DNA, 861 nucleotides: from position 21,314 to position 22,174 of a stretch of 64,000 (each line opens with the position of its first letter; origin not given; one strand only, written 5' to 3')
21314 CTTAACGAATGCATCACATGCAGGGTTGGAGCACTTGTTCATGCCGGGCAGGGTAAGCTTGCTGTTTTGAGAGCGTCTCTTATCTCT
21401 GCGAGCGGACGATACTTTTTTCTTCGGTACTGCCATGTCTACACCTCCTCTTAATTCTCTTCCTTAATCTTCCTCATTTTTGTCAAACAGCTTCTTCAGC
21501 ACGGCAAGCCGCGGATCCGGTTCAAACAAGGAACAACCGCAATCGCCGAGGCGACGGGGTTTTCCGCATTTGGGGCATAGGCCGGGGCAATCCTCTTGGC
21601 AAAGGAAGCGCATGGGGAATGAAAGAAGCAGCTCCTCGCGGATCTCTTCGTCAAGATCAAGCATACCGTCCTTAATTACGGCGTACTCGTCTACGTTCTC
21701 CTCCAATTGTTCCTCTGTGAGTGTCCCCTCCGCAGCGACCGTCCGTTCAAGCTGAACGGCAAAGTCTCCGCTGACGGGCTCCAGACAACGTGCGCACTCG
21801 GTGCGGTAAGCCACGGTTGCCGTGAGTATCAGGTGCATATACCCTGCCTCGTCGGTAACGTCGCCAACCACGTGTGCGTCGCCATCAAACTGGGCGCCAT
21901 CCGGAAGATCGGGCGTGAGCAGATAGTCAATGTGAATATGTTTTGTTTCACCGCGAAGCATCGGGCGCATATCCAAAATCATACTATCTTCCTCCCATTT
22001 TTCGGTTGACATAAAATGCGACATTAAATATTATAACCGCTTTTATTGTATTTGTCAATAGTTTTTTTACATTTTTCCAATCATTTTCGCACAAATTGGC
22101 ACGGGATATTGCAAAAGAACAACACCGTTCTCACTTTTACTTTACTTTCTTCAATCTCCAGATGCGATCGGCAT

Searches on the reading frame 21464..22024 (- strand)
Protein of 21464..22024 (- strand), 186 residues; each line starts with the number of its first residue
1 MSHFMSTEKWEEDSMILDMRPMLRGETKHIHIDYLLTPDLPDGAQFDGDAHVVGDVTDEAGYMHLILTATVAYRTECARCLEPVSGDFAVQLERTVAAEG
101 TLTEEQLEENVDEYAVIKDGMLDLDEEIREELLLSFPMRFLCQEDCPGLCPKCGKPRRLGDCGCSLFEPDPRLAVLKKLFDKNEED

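Call 29: search_protein_families(library=pfam, proteins=[window:21464-22024:-])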
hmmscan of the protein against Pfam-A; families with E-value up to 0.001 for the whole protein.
window:21464-22024:- (186 aa): 1 family
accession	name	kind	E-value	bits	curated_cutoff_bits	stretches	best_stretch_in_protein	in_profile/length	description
PF02620.22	YceD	-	4.2e-27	95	33.2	1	68-179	4-118/119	Large ribosomal RNA subunit accumulation protein YceD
